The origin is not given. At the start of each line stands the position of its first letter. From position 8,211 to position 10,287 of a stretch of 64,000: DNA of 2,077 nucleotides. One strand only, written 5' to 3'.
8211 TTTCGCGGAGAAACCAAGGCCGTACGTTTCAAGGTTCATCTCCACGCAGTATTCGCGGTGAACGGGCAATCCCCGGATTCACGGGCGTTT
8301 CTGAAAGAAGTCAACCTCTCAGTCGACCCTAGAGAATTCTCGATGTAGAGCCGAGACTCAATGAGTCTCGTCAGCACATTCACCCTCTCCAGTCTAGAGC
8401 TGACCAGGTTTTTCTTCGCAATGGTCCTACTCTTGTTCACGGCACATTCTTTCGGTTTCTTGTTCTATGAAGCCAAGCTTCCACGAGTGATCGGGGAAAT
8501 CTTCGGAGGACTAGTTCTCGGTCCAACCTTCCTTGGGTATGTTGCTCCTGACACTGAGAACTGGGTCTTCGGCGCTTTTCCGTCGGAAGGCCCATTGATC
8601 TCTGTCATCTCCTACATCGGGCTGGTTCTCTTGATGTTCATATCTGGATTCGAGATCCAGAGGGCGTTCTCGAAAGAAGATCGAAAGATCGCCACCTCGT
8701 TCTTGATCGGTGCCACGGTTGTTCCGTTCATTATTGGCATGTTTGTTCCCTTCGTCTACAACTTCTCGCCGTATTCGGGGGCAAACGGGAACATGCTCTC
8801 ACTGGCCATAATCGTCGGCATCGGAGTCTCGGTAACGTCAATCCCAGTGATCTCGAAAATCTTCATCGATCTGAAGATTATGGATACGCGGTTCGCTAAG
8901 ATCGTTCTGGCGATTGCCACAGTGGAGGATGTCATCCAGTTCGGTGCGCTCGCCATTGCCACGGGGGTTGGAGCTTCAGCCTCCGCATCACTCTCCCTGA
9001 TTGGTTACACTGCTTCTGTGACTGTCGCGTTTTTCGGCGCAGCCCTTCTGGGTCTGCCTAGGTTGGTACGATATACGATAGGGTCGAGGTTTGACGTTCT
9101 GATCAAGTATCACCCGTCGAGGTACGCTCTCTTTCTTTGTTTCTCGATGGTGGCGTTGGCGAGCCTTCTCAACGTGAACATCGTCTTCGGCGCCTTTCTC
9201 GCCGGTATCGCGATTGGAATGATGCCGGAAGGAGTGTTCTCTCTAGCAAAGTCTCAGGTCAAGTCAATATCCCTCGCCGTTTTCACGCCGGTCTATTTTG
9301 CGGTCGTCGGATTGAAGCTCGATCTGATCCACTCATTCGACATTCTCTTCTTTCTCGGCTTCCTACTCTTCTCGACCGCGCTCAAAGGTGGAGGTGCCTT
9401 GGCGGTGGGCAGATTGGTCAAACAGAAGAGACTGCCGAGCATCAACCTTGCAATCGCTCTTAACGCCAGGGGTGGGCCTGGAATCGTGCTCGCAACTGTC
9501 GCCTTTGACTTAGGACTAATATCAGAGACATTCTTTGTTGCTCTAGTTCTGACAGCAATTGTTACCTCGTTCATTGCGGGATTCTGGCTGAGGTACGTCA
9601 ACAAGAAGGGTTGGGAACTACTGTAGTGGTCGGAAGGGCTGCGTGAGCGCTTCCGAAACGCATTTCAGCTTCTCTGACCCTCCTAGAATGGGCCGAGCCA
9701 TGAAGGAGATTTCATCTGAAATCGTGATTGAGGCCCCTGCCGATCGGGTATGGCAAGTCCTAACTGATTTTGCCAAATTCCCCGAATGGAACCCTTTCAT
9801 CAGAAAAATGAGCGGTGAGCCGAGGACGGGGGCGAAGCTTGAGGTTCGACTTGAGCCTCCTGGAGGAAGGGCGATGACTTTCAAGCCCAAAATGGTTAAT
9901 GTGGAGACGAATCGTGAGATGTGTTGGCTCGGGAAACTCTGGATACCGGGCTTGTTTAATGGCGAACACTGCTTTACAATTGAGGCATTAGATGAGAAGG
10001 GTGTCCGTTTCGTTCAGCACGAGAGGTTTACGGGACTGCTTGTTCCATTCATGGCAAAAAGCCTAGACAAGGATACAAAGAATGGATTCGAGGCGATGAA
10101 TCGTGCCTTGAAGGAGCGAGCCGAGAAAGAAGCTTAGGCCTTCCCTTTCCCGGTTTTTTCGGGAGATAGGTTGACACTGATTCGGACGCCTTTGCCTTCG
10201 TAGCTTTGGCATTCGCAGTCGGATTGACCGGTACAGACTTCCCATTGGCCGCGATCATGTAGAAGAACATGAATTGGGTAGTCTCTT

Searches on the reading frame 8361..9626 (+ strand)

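Call 11: search_protein_families(library=pfam, proteins=[window:8361-9626:+])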
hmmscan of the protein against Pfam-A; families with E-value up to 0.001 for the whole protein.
window:8361-9626:+ (421 aa): 1 family
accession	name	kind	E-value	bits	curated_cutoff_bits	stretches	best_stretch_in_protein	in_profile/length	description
PF00999.27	Na_H_Exchanger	-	9e-37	127.2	26.2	1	27-412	3-371/375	Sodium/hydrogen exchanger, transmembrane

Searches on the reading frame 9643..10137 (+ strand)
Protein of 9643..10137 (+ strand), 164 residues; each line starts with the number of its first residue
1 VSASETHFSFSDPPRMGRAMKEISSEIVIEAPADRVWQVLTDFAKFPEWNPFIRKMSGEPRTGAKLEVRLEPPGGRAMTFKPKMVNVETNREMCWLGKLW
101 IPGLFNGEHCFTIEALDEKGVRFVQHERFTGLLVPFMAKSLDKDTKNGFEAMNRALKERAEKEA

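Call 32: search_protein_families(library=pfam, proteins=[window:9643-10137:+])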
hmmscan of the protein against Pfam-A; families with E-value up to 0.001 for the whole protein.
window:9643-10137:+ (164 aa): 3 families
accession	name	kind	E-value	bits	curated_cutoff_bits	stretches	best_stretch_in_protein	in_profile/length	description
PF10604.15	Polyketide_cyc2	-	1.1e-15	58.7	27.4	1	20-161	1-142/142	Polyketide cyclase / dehydrase and lipid transport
PF03364.25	Polyketide_cyc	-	1.4e-07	32.3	23.4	1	29-74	1-47/126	Polyketide cyclase / dehydrase and lipid transport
PF08327.17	AHSA1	-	0.0001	23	22.1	1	31-96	2-65/125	Activator of Hsp90 ATPase homolog 1-like protein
